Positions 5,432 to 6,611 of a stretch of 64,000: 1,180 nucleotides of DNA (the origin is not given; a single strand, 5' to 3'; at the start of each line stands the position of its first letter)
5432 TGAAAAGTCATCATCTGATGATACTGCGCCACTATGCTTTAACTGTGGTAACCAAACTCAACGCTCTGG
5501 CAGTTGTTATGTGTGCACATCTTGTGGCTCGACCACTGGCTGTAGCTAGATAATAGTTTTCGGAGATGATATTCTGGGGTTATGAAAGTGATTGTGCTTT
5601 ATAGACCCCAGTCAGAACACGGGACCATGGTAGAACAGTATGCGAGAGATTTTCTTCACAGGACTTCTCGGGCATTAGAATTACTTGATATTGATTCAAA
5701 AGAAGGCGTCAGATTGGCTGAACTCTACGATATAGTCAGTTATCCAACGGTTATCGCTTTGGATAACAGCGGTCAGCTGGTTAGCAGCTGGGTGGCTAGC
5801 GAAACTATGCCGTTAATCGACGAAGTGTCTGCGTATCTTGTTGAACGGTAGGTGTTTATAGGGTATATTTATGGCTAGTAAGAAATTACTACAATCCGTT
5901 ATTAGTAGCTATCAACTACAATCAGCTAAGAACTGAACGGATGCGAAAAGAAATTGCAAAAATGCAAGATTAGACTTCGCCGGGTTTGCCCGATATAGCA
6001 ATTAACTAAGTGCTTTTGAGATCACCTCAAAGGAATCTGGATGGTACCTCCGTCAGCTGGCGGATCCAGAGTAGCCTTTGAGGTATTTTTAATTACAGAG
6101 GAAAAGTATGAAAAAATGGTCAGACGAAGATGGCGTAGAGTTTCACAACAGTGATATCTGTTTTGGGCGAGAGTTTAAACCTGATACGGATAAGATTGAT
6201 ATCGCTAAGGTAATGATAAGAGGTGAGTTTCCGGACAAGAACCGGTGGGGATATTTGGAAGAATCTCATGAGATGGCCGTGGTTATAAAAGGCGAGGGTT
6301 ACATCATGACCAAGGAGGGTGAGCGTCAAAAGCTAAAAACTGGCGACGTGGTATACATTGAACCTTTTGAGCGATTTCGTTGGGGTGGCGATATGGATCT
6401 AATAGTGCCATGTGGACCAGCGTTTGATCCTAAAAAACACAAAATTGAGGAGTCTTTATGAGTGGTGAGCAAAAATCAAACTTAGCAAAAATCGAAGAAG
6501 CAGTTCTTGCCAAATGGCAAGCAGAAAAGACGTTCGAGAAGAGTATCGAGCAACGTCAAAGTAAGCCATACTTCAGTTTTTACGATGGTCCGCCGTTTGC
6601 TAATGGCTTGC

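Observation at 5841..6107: T-box-like leader upstream of a cupin-ileS operon with canonical antiterminator bulge but ambiguous specifier and read-out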

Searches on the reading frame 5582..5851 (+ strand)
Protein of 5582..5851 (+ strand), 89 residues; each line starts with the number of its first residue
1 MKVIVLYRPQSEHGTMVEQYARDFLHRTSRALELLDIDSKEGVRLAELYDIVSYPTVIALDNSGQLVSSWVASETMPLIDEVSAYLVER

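Call 7: search_protein_families(library=pfam, proteins=[window:5582-5851:+])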
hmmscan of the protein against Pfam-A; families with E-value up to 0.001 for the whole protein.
window:5582-5851:+ (89 aa): 0 families

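Call 11: search_protein_families(library=ncbifam, proteins=[window:5582-5851:+])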
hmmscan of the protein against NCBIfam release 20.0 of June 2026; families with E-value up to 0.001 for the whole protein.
window:5582-5851:+ (89 aa): 0 families

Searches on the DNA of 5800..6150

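Call 4: search_rna_families(source=window, start=5800, end=6150, threshold=evalue, max_evalue=10, show_alignments=5)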
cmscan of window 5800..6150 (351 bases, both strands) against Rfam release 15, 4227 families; matches with E-value up to 10: 2.
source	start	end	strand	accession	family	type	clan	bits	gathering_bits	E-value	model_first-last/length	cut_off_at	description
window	5880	6071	+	RF00230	T-box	Cis-reg; leader;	-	38.1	93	3.6e-07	1-219/219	no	T-box leader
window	5829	5870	+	RF03858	mir-1991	Gene; miRNA;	-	14.5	66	8.2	1-66/66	no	mir-1991 microRNA precursor family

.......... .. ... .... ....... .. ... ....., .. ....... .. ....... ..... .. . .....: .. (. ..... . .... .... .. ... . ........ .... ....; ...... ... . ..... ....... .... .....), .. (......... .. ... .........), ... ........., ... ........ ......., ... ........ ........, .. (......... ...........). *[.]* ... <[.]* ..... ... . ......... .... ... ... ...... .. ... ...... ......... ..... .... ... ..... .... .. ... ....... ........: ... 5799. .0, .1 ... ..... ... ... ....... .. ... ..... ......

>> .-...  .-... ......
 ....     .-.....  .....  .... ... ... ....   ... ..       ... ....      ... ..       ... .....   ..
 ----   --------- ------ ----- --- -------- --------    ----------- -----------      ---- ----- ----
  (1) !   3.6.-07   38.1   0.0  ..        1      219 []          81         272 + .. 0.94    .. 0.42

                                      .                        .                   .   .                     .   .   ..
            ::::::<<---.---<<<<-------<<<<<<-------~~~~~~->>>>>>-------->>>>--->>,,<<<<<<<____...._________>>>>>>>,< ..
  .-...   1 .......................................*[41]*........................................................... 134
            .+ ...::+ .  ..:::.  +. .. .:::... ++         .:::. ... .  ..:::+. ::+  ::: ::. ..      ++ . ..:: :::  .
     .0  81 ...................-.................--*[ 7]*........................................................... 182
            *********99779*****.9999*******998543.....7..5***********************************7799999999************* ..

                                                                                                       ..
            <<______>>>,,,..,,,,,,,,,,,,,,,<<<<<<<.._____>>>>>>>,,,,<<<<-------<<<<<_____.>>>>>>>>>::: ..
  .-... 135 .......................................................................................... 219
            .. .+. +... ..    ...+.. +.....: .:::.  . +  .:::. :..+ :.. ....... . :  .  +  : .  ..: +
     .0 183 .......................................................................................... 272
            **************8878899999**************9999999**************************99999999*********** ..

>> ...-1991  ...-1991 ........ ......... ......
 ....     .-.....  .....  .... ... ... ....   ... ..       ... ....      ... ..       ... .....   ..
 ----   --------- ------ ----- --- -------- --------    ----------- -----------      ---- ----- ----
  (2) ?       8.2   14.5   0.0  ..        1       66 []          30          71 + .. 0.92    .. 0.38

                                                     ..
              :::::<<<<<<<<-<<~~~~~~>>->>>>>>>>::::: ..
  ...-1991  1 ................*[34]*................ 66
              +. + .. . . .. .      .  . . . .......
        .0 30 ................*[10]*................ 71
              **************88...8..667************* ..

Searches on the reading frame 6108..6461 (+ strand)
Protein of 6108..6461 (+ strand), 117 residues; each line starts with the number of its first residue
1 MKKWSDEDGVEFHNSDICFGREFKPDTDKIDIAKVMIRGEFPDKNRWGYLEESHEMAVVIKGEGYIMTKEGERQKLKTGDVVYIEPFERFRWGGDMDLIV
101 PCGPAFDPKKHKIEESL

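Call 7: search_protein_families(library=pfam, proteins=[window:6108-6461:+])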
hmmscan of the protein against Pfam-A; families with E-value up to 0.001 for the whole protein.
window:6108-6461:+ (117 aa): 2 families
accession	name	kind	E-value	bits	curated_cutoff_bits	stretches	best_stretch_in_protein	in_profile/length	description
PF07883.17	Cupin_2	-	3.8e-06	27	27.2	1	52-92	17-56/70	Cupin domain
PF05899.18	Cupin_3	-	3.3e-05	23.9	23.5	1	46-92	20-64/74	EutQ-like cupin domain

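Call 11: search_protein_families(library=ncbifam, proteins=[window:6108-6461:+])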
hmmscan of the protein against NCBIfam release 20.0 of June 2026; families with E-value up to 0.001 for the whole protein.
window:6108-6461:+ (117 aa): 1 family
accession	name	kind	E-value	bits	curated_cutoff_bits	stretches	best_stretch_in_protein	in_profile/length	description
NF049940.1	MandnitrLy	equivalog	0.00031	20.5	140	1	56-94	58-95/130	(R)-mandelonitrile lyase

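Call 45: find_homologous_proteins(query=window:6108-6461:+)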
Query window:6108-6461:+ (117 aa): 68 proteins with E <= 0.001 among 69 candidates.
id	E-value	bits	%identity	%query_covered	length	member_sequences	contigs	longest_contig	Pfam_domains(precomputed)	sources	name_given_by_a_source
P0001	8.3e-76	270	100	100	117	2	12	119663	PF07883.18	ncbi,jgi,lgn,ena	-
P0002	1.0e-68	247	91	100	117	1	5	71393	-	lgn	-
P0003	5.7e-60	219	79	99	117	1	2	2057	-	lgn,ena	-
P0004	6.0e-59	215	77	99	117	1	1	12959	-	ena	-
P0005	1.3e-58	214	78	99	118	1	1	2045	PF07883.18,PF05899.19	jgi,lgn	jgi:mannose-6-phosphate isomerase-like protein (cupin superfamily)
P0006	1.5e-58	214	76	99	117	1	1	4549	-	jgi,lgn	jgi:mannose-6-phosphate isomerase-like protein (cupin superfamily)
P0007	3.9e-58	213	76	99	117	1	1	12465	-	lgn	-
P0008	6.6e-58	212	75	99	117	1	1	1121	PF07883.18,PF05899.19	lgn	-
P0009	1.1e-57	211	78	100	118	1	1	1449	PF07883.18,PF05899.19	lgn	-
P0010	7.9e-57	209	73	99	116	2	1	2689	PF05899.19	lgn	-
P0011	4.1e-56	206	74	99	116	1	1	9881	PF05899.19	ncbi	-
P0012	6.3e-56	206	75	100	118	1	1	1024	PF07883.18,PF05899.19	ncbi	-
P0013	1.3e-55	205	76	98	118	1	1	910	-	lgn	-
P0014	1.7e-55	204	75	99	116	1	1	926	PF07883.18,PF05899.19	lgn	-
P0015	3.2e-55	203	76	98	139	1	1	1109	PF07883.18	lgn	-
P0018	1.2e-54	202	73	99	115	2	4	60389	-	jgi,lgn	jgi:mannose-6-phosphate isomerase-like protein (cupin superfamily)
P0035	1.1e-51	192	70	98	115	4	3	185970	-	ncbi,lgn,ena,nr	ncbi:MAG TPA: hypothetical protein PKA02_01725 [Candidatus Saccharibacteria bacterium]|nr:hypothetic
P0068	2.3e-40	155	61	98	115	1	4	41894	PF07883.18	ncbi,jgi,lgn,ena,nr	ncbi:hypothetical protein KA068_00475 [Candidatus Saccharibacteria bacterium]|jgi:hypothetical prote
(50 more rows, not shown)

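Call 46: find_encoding_contigs(protein=P0035, flank=4000, max_places=3)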
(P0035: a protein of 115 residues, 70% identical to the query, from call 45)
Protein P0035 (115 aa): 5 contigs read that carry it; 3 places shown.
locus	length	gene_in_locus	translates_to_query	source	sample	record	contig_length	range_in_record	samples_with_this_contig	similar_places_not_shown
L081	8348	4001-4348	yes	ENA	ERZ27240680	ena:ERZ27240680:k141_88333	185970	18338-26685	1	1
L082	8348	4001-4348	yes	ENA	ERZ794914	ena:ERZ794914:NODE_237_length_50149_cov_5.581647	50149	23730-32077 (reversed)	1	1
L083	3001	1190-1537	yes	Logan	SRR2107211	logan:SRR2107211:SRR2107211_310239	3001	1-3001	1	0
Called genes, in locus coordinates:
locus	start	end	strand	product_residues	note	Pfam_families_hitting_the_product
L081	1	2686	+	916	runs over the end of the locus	PF08471:Ribonuc_red_2_N, PF02867:Ribonuc_red_lgC, PF12637:TSCPD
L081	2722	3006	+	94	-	-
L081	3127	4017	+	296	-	PF05116:S6PP (weak), PF08282:Hydrolase_3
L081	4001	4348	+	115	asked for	-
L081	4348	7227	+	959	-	PF00133:tRNA-synt_1, PF13603:tRNA-synt_1_2 (faint), PF09334:tRNA-synt_1g (weak), PF08264:Anticodon_1, PF19302:DUF5915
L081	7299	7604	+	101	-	PF00829:Ribosomal_L21p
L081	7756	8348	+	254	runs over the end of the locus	PF00142:Fer4_NifH (weak), PF01656:CbiA, PF02374:ArsA_ATPase, PF06564:CBP_BcsQ (weak), PF09140:MipZ, PF10609:ParA, PF13614:AAA_31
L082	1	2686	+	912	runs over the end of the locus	PF08471:Ribonuc_red_2_N, PF02867:Ribonuc_red_lgC, PF12637:TSCPD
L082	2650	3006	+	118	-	-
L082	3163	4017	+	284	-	PF05116:S6PP (weak), PF08282:Hydrolase_3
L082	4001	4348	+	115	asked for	-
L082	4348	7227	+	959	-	PF00133:tRNA-synt_1, PF13603:tRNA-synt_1_2 (faint), PF09334:tRNA-synt_1g (weak), PF08264:Anticodon_1, PF19302:DUF5915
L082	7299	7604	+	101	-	PF00829:Ribosomal_L21p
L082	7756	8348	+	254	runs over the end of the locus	PF00142:Fer4_NifH (weak), PF01656:CbiA, PF02374:ArsA_ATPase, PF06564:CBP_BcsQ (weak), PF09140:MipZ, PF10609:ParA, PF13614:AAA_31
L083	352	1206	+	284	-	PF05116:S6PP (weak), PF08282:Hydrolase_3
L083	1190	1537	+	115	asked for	-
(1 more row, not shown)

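Call 47: find_encoding_contigs(protein=P0068, flank=4000, max_places=3)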
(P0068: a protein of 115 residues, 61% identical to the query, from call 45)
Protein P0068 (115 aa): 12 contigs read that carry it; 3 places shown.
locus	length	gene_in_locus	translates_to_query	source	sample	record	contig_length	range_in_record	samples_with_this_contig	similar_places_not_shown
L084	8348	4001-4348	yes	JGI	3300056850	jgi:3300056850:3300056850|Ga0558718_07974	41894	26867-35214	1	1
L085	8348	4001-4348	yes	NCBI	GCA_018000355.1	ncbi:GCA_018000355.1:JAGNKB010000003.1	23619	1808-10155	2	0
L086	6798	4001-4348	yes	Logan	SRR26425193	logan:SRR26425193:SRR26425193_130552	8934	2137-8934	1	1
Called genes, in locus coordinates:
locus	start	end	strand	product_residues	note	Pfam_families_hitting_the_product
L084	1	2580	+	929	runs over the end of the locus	PF08471:Ribonuc_red_2_N, PF02867:Ribonuc_red_lgC, PF12637:TSCPD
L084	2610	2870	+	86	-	-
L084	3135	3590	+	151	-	PF00293:NUDIX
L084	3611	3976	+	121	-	PF12680:SnoaL_2 (faint)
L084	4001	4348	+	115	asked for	PF07883:Cupin_2 (weak)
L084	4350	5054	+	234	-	PF01872:RibD_C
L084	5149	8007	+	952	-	PF00133:tRNA-synt_1, PF09334:tRNA-synt_1g (weak), PF08264:Anticodon_1, PF19302:DUF5915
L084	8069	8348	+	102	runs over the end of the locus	PF00829:Ribosomal_L21p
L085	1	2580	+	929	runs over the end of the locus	PF08471:Ribonuc_red_2_N, PF02867:Ribonuc_red_lgC, PF12637:TSCPD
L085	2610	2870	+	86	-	-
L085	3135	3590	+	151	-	PF00293:NUDIX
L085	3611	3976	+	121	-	PF12680:SnoaL_2 (faint)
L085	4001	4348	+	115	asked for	PF07883:Cupin_2 (weak)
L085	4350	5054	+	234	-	PF01872:RibD_C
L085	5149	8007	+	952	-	PF00133:tRNA-synt_1, PF09334:tRNA-synt_1g (weak), PF08264:Anticodon_1, PF19302:DUF5915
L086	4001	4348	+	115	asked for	PF07883:Cupin_2 (weak)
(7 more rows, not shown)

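Call 48: find_encoding_contigs(protein=P0018, flank=4000, max_places=3)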
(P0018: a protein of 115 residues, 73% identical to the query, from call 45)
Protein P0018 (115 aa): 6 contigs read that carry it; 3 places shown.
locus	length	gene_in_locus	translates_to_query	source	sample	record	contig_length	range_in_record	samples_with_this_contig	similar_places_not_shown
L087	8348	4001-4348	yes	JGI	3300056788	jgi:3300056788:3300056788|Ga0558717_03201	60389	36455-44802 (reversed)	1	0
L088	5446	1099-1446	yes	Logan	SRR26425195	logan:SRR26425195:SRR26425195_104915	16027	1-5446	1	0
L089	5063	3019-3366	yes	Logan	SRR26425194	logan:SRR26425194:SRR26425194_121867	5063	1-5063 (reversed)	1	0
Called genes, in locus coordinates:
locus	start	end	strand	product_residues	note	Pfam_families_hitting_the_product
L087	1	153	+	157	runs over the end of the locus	PF22811:Zn_ribbon_NrdR, PF03477:ATP-cone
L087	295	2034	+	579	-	PF08471:Ribonuc_red_2_N, PF02867:Ribonuc_red_lgC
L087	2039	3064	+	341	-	PF02867:Ribonuc_red_lgC, PF12637:TSCPD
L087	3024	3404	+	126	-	-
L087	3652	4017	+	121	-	-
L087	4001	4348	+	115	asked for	-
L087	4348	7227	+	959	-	PF00133:tRNA-synt_1, PF09334:tRNA-synt_1g (weak), PF13603:tRNA-synt_1_2 (weak), PF09334:tRNA-synt_1g (weak), PF08264:Anticodon_1, PF19302:DUF5915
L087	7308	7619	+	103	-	PF00829:Ribosomal_L21p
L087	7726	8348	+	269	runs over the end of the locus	PF00142:Fer4_NifH (weak), PF01656:CbiA, PF02374:ArsA_ATPase (weak), PF06564:CBP_BcsQ, PF09140:MipZ, PF10609:ParA, PF13614:AAA_31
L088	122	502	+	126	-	-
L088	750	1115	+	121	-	-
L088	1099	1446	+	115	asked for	-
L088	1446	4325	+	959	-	PF00133:tRNA-synt_1, PF09334:tRNA-synt_1g (weak), PF13603:tRNA-synt_1_2 (weak), PF09334:tRNA-synt_1g (weak), PF08264:Anticodon_1, PF19302:DUF5915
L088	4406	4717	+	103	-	PF00829:Ribosomal_L21p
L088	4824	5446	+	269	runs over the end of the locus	PF00142:Fer4_NifH (weak), PF01656:CbiA, PF02374:ArsA_ATPase (weak), PF06564:CBP_BcsQ, PF09140:MipZ, PF10609:ParA, PF13614:AAA_31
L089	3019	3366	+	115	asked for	-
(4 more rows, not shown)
